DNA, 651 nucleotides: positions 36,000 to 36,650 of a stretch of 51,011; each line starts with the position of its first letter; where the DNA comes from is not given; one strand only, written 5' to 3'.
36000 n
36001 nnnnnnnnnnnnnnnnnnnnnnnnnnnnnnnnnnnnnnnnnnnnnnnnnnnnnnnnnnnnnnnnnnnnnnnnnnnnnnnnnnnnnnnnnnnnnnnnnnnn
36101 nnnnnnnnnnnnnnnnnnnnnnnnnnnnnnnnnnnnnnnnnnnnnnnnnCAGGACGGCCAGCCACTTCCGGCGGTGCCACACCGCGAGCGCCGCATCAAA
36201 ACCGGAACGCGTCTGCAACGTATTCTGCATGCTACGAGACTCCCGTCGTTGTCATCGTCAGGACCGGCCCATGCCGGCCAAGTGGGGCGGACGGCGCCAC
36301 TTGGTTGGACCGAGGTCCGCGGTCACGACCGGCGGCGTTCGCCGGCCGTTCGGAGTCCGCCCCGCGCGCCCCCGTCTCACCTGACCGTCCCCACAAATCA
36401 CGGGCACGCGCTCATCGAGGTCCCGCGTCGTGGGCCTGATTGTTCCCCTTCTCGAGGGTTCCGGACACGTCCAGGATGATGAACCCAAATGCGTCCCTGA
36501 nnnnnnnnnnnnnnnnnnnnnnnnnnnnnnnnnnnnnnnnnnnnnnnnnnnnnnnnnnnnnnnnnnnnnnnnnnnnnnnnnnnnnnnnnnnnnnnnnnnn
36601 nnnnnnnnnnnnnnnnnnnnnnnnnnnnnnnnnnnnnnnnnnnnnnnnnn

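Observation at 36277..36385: Duplicated GC-rich hairpin-forming noncoding element in two minus-strand leaders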

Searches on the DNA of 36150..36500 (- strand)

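Call 39: build_rna_model(alignment_id=A4)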
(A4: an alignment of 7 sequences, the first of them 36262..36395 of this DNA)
Model R1 built from alignment A4 (7 sequences, 152 columns); structure: RNAalifold consensus.
model positions 142; base pairs 38; branch points 0; effective number of sequences 1.58; information 0.589 bits per position. Calibrated on 0.2 Mb of random sequence (short: E-values are rough).
structure used (alignment columns):
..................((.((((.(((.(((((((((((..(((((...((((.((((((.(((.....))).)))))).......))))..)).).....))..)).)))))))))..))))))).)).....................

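Call 40: search_with_rna_model(model_id=R1, sources=[window, L060, L061, L062, L064, L066, L067, L071, L073, L074, L075, L076, L077, L079, L081, L085, L086], max_evalue=5, make_alignment=true)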
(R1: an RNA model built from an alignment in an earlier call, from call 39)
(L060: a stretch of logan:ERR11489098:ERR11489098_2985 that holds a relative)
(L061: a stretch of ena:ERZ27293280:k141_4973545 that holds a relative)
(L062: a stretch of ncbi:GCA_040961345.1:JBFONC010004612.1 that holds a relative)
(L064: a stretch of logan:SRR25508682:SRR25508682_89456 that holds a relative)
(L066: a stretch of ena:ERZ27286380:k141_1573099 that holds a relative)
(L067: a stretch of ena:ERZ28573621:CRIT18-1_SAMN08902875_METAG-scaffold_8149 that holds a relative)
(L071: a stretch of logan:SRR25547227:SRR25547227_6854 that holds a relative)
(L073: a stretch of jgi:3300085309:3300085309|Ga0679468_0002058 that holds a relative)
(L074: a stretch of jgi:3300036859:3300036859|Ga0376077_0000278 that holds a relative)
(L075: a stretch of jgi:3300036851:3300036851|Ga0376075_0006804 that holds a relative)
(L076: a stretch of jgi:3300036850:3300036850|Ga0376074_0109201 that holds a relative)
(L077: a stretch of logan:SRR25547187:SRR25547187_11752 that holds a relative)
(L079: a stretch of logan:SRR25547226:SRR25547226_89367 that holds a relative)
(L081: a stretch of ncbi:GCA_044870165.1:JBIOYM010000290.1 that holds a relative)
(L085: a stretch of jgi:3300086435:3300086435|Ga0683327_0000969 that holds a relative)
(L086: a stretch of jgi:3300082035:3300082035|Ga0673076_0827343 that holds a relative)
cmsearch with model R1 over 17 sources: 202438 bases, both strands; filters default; matches with E-value up to 5: 26.
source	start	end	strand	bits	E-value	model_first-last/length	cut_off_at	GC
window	43540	43680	-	132.5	1.7e-30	1-142/142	no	0.69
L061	3549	3688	+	130.5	5.2e-30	1-142/142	no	0.69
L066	3605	3750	+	130.4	5.6e-30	1-142/142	no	0.73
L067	5722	5867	+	130.4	5.6e-30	1-142/142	no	0.73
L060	1070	1203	+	125.6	8.8e-29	1-142/142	no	0.69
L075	5792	5932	+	113.5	8.6e-26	1-142/142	no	0.66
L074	5791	5932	+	109.4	8.9e-25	1-142/142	no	0.65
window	36261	36402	-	104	2e-23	1-142/142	no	0.75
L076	1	87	+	52.2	1.4e-10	54-142/142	5'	0.66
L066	3606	3748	-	26.5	0.00032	1-142/142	no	0.74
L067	5723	5865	-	26.5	0.00032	1-142/142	no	0.74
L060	1088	1191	-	23.7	0.0016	20-124/142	no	0.71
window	43544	43680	+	22.1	0.0039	1-142/142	no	0.7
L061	3551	3689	-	21.5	0.0055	1-142/142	no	0.69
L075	5798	5929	-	16.2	0.11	1-142/142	no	0.67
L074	5792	5932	-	15.7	0.15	1-142/142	no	0.65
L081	180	228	-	11.7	1.5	1-142/142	no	0.73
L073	846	1000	-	11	2.3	1-142/142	no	0.66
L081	380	401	-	9.9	4.3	56-78/142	no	0.77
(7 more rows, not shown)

Alignment A5: 26 matches aligned to the model, 235 columns, each read 5' to 3' on its own strand. Consensus structure (alignment columns), stored with it:
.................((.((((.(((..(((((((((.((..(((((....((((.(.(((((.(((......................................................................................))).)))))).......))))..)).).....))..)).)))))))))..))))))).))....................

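Call 41: search_with_rna_model(model_id=R1, sources=[window, L060, L061, L066, L074, L075], max_evalue=1e-12, make_alignment=true, show_alignments=7)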
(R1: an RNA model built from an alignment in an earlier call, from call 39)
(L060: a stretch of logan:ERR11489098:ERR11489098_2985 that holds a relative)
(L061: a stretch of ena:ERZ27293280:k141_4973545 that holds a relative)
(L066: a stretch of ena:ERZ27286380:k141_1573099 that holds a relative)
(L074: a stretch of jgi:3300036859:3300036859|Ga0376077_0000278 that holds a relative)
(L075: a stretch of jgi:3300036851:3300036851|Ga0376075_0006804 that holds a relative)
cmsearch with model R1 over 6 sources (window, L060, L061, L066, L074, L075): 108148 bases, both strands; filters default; matches with E-value up to 1e-12: 7.
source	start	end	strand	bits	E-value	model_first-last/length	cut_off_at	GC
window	43540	43680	-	132.5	9.1e-31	1-142/142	no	0.69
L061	3549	3688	+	130.5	2.8e-30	1-142/142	no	0.69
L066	3605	3750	+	130.4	3e-30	1-142/142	no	0.73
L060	1070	1203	+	125.6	4.7e-29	1-142/142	no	0.69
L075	5792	5932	+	113.5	4.6e-26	1-142/142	no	0.66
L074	5791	5932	+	109.4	4.7e-25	1-142/142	no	0.65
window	36261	36402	-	104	1.1e-23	1-142/142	no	0.75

Alignment A6: 7 matches aligned to the model, 150 columns, each read 5' to 3' on its own strand. Consensus structure (alignment columns), stored with it:
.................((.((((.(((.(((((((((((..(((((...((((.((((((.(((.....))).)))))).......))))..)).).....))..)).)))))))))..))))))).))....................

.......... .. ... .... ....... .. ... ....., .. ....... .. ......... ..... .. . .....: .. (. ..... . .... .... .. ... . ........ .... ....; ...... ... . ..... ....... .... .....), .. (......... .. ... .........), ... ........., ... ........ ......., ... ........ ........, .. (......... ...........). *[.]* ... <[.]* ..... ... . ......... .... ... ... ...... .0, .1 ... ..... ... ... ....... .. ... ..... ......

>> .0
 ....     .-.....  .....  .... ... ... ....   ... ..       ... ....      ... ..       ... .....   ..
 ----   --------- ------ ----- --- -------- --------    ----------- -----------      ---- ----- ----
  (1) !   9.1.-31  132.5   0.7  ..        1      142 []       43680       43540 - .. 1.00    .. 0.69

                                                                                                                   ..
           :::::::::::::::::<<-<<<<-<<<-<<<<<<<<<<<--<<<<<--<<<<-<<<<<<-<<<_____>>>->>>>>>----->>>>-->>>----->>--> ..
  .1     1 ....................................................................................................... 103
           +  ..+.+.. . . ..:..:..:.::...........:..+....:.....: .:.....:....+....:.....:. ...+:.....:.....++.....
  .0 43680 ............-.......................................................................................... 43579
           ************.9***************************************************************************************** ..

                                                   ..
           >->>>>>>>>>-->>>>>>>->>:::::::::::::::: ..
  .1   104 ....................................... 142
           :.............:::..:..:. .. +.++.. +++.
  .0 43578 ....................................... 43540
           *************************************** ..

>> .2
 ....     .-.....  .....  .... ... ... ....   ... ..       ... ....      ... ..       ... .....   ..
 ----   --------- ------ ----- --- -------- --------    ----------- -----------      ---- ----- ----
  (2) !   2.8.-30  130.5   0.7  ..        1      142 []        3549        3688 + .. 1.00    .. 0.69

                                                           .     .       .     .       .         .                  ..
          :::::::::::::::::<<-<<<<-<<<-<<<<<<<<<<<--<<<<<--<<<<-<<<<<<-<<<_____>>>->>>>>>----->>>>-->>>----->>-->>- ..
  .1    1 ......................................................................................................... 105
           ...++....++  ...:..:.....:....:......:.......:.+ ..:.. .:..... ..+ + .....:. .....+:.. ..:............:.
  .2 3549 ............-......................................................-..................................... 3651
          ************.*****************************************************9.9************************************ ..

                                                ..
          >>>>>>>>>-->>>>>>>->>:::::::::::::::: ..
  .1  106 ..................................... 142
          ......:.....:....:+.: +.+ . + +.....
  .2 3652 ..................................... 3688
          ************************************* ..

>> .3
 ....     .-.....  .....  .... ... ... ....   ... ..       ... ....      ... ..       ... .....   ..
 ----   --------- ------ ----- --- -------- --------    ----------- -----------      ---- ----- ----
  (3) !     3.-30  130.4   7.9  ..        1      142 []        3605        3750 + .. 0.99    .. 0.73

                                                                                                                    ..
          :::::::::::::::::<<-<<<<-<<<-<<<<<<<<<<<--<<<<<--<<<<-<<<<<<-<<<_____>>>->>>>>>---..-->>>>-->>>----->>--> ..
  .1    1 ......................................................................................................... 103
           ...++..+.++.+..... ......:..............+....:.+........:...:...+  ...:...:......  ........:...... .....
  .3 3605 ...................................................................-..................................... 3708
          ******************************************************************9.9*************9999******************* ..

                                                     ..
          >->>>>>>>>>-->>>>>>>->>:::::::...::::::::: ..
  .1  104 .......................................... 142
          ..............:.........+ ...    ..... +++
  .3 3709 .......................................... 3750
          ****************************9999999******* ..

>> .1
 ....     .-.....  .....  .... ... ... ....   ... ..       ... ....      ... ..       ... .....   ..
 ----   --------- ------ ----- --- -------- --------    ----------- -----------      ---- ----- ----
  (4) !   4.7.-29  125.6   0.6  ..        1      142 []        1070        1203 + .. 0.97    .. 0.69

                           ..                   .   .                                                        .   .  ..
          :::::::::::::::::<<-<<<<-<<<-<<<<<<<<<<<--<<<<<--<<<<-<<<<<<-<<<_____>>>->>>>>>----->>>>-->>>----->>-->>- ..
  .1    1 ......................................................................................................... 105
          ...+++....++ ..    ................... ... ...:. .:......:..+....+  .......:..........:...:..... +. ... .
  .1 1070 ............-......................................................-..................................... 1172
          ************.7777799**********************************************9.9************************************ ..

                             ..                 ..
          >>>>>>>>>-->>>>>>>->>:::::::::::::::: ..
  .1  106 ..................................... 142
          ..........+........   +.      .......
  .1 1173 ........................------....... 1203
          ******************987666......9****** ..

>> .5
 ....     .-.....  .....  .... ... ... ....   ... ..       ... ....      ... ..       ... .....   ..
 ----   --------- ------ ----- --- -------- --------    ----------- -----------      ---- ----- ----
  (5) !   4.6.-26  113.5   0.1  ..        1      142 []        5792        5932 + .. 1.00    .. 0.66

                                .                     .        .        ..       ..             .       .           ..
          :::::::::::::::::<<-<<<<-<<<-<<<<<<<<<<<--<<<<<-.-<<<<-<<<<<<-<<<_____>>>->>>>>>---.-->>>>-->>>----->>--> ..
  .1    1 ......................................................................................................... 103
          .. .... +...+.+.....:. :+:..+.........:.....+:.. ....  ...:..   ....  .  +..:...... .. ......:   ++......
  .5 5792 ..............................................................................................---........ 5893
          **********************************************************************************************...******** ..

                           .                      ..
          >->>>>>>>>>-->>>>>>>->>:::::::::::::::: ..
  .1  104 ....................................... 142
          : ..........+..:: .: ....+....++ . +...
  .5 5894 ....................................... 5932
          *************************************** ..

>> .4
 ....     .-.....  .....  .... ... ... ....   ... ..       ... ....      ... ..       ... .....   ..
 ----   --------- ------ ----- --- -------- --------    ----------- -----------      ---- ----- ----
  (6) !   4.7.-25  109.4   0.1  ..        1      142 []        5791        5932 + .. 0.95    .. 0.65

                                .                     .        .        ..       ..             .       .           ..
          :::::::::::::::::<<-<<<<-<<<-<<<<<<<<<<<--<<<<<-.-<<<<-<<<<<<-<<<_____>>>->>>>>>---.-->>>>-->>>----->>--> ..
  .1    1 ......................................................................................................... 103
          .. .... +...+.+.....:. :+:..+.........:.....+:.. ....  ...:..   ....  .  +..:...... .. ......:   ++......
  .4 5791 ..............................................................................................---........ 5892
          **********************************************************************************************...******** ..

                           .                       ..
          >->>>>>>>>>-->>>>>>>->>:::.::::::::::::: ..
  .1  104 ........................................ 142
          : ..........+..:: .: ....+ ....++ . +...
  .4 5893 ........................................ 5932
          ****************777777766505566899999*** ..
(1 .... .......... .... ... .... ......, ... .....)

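Call 46: search_rna_families(source=window, start=36150, end=36500, threshold=evalue, max_evalue=10)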
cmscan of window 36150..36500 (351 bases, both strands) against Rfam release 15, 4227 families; matches with E-value up to 10: 2.
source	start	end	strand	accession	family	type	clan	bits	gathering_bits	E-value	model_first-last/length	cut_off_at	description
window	36263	36323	+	RF03917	mir-4449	Gene; miRNA;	-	15.7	71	8.7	1-69/69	no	mir-4449 microRNA precursor family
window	36193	36263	-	RF01516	v-snoRNA-1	Gene; snRNA; snoRNA; CD-box;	-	12.8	75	4.3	1-65/65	no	Human herpesvirus 1 small nucleolar RNA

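Call 53: search_with_rna_model(model_id=R1, sources=[L087, L088, L089, L090, L091, L092, L093, L094, L095, L096, L097, L098, L099, L100, L101, L102, L103, L104, L105, L106, L107, L108, L109, L110, L111, L112], max_evalue=0.1)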
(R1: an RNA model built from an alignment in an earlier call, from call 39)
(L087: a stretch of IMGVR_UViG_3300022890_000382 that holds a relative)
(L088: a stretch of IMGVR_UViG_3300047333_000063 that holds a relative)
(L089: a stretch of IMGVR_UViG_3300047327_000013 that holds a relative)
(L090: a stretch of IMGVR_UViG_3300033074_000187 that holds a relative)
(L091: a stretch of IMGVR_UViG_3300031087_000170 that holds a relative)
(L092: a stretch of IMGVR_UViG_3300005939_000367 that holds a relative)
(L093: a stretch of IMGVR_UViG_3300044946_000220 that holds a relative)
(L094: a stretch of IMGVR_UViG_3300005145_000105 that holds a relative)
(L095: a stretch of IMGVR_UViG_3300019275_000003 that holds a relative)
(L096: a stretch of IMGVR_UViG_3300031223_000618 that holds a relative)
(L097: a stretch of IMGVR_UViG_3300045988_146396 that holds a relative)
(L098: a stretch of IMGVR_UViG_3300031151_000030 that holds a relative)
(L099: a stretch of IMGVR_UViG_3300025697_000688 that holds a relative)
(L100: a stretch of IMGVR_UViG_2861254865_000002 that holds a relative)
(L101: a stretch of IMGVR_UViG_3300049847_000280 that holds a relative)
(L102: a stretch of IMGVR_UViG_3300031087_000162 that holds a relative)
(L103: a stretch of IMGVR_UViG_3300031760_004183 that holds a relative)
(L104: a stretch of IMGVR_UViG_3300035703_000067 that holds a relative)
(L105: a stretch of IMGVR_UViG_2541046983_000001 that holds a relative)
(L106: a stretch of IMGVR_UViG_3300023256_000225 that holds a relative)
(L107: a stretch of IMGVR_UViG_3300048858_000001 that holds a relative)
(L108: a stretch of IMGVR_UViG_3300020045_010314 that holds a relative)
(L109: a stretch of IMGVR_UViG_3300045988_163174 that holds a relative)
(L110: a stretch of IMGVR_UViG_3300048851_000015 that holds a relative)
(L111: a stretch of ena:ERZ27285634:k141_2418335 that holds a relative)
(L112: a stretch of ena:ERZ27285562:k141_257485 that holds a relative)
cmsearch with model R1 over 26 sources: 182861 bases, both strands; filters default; matches with E-value up to 0.1: 3.
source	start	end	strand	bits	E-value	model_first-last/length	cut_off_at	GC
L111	1436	1576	+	123.6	2.4e-28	1-142/142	no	0.71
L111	1436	1577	-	24.4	0.00099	1-142/142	no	0.7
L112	1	46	+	20.5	0.0088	98-142/142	5'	0.67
